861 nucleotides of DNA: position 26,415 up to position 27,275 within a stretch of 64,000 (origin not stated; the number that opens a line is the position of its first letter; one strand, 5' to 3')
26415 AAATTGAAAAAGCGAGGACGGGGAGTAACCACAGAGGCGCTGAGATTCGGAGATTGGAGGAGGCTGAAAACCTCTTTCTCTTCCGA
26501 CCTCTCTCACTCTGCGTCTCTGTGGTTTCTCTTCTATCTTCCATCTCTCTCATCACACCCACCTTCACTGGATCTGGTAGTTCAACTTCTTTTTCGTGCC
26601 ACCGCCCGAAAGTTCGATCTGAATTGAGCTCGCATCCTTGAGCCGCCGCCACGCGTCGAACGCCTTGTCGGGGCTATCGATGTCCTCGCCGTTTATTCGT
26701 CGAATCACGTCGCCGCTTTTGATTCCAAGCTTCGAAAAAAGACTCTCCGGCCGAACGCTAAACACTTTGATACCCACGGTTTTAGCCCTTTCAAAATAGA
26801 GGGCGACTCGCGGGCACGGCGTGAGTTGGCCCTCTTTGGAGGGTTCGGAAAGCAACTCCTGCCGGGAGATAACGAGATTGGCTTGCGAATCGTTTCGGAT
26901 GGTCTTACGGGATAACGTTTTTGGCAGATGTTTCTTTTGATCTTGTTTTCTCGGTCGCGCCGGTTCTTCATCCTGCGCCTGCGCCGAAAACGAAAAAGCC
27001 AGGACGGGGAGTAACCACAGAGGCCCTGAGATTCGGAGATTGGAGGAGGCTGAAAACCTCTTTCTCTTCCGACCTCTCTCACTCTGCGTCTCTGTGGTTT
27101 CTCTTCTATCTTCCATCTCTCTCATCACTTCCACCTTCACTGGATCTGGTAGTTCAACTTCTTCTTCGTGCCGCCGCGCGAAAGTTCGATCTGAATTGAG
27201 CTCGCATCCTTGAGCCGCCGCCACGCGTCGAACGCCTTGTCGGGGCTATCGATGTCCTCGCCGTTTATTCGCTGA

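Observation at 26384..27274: Duplicated gspC-3'/gspD-5' junction creates a chimeric secreted PDZ protein between gspC and gspD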

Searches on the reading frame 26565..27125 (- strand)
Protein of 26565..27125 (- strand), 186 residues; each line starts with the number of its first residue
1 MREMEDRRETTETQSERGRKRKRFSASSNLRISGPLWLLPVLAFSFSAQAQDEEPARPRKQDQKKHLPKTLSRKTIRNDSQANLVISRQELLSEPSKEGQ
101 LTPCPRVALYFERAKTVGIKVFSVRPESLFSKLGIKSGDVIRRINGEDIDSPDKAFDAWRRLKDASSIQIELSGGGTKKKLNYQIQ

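Call 8: search_protein_families(library=pfam, proteins=[window:26565-27125:-], max_evalue=0.01)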
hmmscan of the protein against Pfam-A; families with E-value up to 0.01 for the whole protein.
window:26565-27125:- (186 aa): 3 families
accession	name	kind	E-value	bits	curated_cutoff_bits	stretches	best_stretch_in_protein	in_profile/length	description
PF13180.12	PDZ_2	-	7.5e-06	26.6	27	1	116-182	12-77/80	PDZ domain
PF17820.7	PDZ_6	-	9.9e-06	25.7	27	1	123-157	4-38/54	PDZ domain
PF00595.29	PDZ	-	0.0013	19.5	23.2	1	117-153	25-63/81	PDZ domain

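Call 9: search_protein_families(library=ncbifam, proteins=[window:26565-27125:-], max_evalue=0.01)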
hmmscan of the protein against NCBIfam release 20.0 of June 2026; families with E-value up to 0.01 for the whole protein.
window:26565-27125:- (186 aa): 8 families
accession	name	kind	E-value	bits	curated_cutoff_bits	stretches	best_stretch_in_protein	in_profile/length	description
NF041515.1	GspC_delta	equivalog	1.5e-31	110.3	150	1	50-186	175-311/311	type II secretion system protein GspC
TIGR01713.1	typeII_sec_gspC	equivalog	7.4e-09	35.6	101.6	1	106-184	180-258/259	type II secretion system protein GspC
NF041616.1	T2SS_C_SYNERG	exception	6e-08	32.4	200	1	108-185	218-295/296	type II secretion system protein GspC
TIGR02037.1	degP_htrA_DO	subfamily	2e-05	23.7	416.2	1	111-185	253-327/434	Do family serine endopeptidase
NF041521.1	HhoA_HhoB_HtrA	equivalog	8.8e-05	21.9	450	1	114-184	260-330/335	HhoA/HhoB/HtrA family serine endopeptidase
NF008147.1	PRK10898.1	equivalog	0.0017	17.6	408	1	115-185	277-347/352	outer membrane-stress sensor serine endopeptidase DegS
NF047968.1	SerProtHtrA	equivalog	0.0021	17.5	470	1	116-182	288-354/357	serine protease HtrA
NF041199.1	trx7_PDZ_seleno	equivalog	0.004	16.1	300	1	118-181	204-268/390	Trx7/PDZ domain-containing (seleno)protein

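Call 10: find_encoding_contigs(protein=window:26565-27125:-, flank=6000, max_places=10)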
Protein window:26565-27125:- (186 aa): no gene with exactly this product is on record in the collection.

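Call 11: find_homologous_proteins(query=window:26565-27125:-)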
Query window:26565-27125:- (186 aa): 7 proteins with E <= 0.001 among 98 candidates.
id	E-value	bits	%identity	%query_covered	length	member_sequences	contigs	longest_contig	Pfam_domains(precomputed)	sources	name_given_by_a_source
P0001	2.1e-114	398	100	100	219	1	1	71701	PF17820.8,PF13180.13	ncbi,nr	ncbi:MAG: hypothetical protein HYY84_18835 [Deltaproteobacteria bacterium]|nr:hypothetical protein [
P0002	9.9e-38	148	64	64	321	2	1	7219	PF11356.15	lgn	-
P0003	2.5e-35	140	65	61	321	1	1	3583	-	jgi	jgi:general secretion pathway protein C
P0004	2.3e-27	114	72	44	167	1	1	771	PF09527.16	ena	-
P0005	1.5e-17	82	46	54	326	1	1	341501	PF11356.15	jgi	jgi:general secretion pathway protein C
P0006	1.9e-17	82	37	72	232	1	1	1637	PF11356.15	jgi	jgi:general secretion pathway protein C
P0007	1.2e-16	79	49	44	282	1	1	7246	-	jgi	jgi:general secretion pathway protein C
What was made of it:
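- The source is a short-read MAG (call 11).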

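Call 13: find_encoding_contigs(protein=P0002, flank=7000)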
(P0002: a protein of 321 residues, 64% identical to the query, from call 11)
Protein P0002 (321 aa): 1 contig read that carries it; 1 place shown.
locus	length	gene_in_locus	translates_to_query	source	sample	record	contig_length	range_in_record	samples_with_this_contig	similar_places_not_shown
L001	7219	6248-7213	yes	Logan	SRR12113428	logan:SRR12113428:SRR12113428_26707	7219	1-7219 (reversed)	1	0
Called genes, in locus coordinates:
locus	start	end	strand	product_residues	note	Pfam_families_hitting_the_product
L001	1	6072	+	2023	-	?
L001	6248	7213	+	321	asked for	PF11356:T2SSC (weak)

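Call 14: find_encoding_contigs(protein=P0003, flank=7000)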
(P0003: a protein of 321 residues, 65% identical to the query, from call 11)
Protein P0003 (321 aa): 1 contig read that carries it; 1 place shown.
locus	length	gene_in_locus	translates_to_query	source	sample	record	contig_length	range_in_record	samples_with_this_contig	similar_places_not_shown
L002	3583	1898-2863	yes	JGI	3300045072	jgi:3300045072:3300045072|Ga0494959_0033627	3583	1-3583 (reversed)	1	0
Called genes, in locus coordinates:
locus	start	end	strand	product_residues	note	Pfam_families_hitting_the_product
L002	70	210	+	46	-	-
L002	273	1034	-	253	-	PF12706:Lactamase_B_2, PF23023:Anti-Pycsar_Apyc1, PF00753:Lactamase_B (faint), PF02112:PDEase_II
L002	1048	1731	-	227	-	PF00027:cNMP_binding, PF13545:HTH_Crp_2 (weak)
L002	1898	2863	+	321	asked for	-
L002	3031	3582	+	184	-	?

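Call 31: search_protein_representatives(protein=window:26565-27125:-)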
Query: 186 residues. Proteins with E-value up to 0.001 (for the whole library): 5247; up to 1e-10: 430; up to 1e-30: 2. The best 150 are listed.
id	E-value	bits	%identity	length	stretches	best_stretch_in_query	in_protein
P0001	6.6e-115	397.5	100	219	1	1-186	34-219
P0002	3.2e-38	147.9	60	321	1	58-186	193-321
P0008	4.7e-23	98.5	35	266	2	106-185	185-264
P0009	5.6e-22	95.0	35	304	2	101-185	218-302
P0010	9.7e-22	94.2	43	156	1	67-185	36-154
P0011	1.4e-21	93.7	23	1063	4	61-185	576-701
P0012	2.0e-21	93.2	34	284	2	106-185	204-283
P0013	3.0e-21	92.6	31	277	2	91-185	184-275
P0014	1.1e-20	90.8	38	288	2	99-185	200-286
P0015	2.1e-20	89.9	39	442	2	116-185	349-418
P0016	3.3e-20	89.2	33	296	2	85-185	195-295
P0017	3.3e-20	89.2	45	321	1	73-185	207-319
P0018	5.3e-20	88.6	32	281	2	101-177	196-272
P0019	1.7e-19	86.9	31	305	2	103-185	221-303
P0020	2.7e-19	86.3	34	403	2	115-184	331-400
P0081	1.0e-14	71.4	36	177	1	77-185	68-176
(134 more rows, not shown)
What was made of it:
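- The closest known sequence to Y is still this genome's own GspC (calls 11, 31).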

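Call 33: find_homologous_proteins(query=P0081)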
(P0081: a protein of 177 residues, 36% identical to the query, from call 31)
Query P0081 (177 aa): 1035 proteins with E <= 0.001 among 1539 candidates; the best 120 are listed.
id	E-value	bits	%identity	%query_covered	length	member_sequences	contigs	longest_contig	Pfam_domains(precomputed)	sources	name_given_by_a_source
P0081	2.6e-109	380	100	100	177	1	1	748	-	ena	-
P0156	4.7e-63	230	94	63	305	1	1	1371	PF11356.15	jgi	jgi:general secretion pathway protein C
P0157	1.8e-62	228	84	72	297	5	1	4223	PF11356.15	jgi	jgi:general secretion pathway protein C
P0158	1.9e-62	228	92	67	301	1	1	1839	PF11356.15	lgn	-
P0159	2.1e-62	228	83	77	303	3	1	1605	PF11356.15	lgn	-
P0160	3.7e-62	227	92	64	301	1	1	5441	PF11356.15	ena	-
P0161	3.8e-62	227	85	77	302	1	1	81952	PF11356.15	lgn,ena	-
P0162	4.2e-62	227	92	62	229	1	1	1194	PF11356.15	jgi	jgi:general secretion pathway protein C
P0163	4.3e-62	227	80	77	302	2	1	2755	PF11356.15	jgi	-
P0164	4.5e-62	227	92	63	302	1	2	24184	PF11356.15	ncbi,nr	ncbi:MAG: type II secretion system protein GspC [Myxococcales bacterium]|nr:general secretion pathwa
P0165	5.1e-62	227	90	64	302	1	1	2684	PF11356.15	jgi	jgi:general secretion pathway protein C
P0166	6.8e-62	226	88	72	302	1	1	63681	PF11356.15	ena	-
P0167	7.1e-62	226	83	77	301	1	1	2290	PF11356.15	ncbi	-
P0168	8.7e-62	226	92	64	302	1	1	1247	PF11356.15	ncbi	-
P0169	1.0e-61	226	87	72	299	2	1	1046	PF11356.15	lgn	-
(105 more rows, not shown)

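Call 34: find_encoding_contigs(protein=P0081, flank=3000)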
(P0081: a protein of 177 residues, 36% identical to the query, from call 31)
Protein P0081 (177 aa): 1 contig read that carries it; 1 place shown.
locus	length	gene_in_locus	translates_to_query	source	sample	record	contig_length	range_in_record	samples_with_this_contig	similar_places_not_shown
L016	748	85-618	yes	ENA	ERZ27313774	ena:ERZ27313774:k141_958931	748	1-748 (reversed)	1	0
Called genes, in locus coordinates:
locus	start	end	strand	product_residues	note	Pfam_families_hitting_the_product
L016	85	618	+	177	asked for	-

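Call 35: find_encoding_contigs(protein=P0164, flank=4000, max_places=2)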
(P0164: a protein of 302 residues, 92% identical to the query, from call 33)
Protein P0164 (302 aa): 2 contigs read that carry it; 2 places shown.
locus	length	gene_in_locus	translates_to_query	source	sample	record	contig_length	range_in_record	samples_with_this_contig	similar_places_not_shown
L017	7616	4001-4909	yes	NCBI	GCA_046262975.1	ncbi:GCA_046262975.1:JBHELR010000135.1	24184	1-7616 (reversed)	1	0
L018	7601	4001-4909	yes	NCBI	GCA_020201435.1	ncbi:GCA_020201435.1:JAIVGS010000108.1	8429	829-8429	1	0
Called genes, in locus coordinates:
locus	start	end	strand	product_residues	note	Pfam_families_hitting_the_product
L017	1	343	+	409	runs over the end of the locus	PF11896:GlgE_dom_N_S (faint)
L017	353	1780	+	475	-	PF02881:SRP54_N, PF00448:SRP54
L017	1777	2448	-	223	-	-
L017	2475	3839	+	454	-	PF00072:Response_reg, PF00158:Sigma54_activat, PF01078:Mg_chelatase (faint), PF14532:Sigma54_activ_2, PF07724:AAA_2 (weak), PF07728:AAA_5, PF25601:AAA_lid_14, PF02954:HTH_8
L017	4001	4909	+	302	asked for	PF11356:T2SSC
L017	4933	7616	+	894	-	PF21305:type_II_gspD_N0, PF03958:Secretin_N, PF00263:Secretin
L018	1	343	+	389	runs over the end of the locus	PF11896:GlgE_dom_N_S (faint)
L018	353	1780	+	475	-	PF02881:SRP54_N, PF00448:SRP54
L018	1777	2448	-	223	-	-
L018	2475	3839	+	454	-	PF00072:Response_reg, PF00158:Sigma54_activat, PF01078:Mg_chelatase (faint), PF14532:Sigma54_activ_2, PF07724:AAA_2 (weak), PF07728:AAA_5, PF25601:AAA_lid_14, PF02954:HTH_8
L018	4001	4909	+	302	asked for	PF11356:T2SSC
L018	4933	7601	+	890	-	PF21305:type_II_gspD_N0, PF03958:Secretin_N, PF00263:Secretin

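Call 41: find_related_loci(query=window:26565-27125:-, collection=metagenome_contigs, flank=5000)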
Query window:26565-27125:- (186 aa) in metagenome_contigs; peptide patterns used: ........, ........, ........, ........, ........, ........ (x = any residue, [..] = any of these).
534 stretches matched a pattern, but none encodes a relative of the query by tblastn (E <= 1e-3).
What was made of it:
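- Tried and rejected: It returned nothing (call 41).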

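Call 64: predict_structure(alignment_id=A4)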
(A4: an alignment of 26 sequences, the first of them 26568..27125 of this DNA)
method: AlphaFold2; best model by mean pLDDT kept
length: 186 residues; sequences in the alignment: 26
mean_pLDDT: 65.1   pTM: 0.50
mean pLDDT of the five models: 65.1, 64.5, 64.3, 63.3, 62.4
residues with pLDDT >= 90: 43; 70-90: 40; 50-70: 32; < 50: 71
segments of 3 or more residues with pLDDT < 50: 14-54, 59-74, 96-101
pLDDT, mean of each block of 10 residues (from residue 1): 53 47 41 36 35 43 41 49 64 51 72 92 84 89 93 86 87 92 86
secondary structure, 60 per line:
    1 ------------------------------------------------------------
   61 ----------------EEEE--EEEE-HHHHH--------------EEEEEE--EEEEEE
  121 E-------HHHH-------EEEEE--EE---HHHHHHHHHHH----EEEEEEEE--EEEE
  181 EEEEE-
elements in order: E77-80 E83-86 H88-92 E107-112 E115-121 H129-132 E140-144 H152-162 E167-174 E177-185
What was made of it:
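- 26568..26813 (-): PDZ domain of the extra protein (residues ~105-186). AlphaFold pLDDT 84-93 for residues 111-186 (call 64).
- PDZ pLDDT is 84-93 (call 64).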

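Call 69: fold_search(model_id=the predicted structure, library=pdb)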
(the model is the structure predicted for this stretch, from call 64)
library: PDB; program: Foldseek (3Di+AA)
matches with E <= 10: 1636; with E <= 0.001: 24
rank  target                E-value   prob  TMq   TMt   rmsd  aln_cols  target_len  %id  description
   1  2i4s_A                1.0e-05  1.00  0.36  0.60   2.8        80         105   19  PDZ domain of EpsC from Vibrio cholerae, residues 204-305 (released 2006-10-17)
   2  2i6v                  2.0e-05  1.00  0.35  0.66   4.4        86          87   17  PDZ domain of EpsC from Vibrio cholerae, residues 219-305 (released 2006-10-17)
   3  5hj1                  4.0e-05  1.00  0.36  0.62   5.1        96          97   19  Crystal structure of PDZ domain of pullulanase C protein of type II secretion system from Klebsiella pneumoniae in compl (released 2016-02-17)
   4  2p3w_B                2.3e-04  1.00  0.36  0.60   2.9        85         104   21  Crystal Structure of the HtrA3 PDZ Domain Bound to a Phage-Derived Ligand (FGRWV) (released 2007-11-06)
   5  4ynn_B                3.8e-04  1.00  0.36  0.18   3.5        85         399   15  Structure of Legionella pneumophila DegQ (S190A variant) (released 2015-06-24)
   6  4ynn_A                4.1e-04  1.00  0.36  0.18   3.5        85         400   15  Structure of Legionella pneumophila DegQ (S190A variant) (released 2015-06-24)
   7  3pv3_A                4.9e-04  1.00  0.38  0.19   2.9        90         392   20  Structure of Legionella fallonii DegQ (S193A variant) (released 2011-06-15)
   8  3cs0_A                4.9e-04  1.00  0.31  0.16   3.0        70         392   33  Crystal structure of DegP24 (released 2008-05-27)
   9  2ytw_MODEL_1_A        6.3e-04  1.00  0.34  0.49   5.9       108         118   16  Solution structure of the PDZ-domain of human protease HTRA 1 precursor (released 2008-04-08)
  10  4c2c_A                6.3e-04  1.00  0.29  0.14   4.0        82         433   29  Crystal structure of the protease CtpB in an active state (released 2013-12-04)
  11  6icf_A                6.7e-04  1.00  0.32  0.32   4.4        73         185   26  The NZ-1 Fab complexed with the PDZ tandem fragment of A. aeolicus S2P homolog with the PA12 tag inserted between the  (released 2019-02-13)
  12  5gnd_A                7.1e-04  1.00  0.31  0.21   2.3        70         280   27  Structure of Deg protease HhoA from Synechocystis sp. PCC 6803 (released 2016-09-21)
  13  5zvj                  7.6e-04  1.00  0.36  0.23   2.7        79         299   24  Crystal structure of HtrA1 from Mycobacterium tuberculosis (released 2018-09-05)
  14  3mh6                  7.6e-04  1.00  0.30  0.15   2.8        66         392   33  HtrA proteases are activated by a conserved mechanism that can be triggered by distinct molecular cues (released 2010-06-30)
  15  8f0a_D                8.1e-04  1.00  0.37  0.86   1.4        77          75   18  Client-bound structure of a DegP trimer within a 12mer cage (released 2022-11-23)
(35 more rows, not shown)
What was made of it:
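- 26568..26813 (-): Foldseek top hits are 2i4s and 2i6v (EpsC PDZ) and 5hj1 (PulC PDZ) (call 69).
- On GspC (NF041515 GspC_delta / TIGR01713): Foldseek top hits are 2i4s, 2i6v (EpsC) and 5hj1 (PulC) (calls 64, 69).
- Best PDB matches are EpsC and PulC PDZ (call 69).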

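Call 87: find_encoding_contigs(protein=P0004, flank=2000)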
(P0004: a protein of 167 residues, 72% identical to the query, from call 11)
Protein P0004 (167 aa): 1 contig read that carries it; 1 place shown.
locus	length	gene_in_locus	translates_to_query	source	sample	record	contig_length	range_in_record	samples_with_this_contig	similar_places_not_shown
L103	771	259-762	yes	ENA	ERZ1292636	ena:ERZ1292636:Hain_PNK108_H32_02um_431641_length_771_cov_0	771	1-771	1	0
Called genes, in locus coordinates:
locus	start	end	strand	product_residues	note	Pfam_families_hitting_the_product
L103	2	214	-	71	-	?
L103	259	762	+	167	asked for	PF09527:ATPase_gene1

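Call 89: find_encoding_contigs(protein=P0001, flank=3000, max_places=5)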
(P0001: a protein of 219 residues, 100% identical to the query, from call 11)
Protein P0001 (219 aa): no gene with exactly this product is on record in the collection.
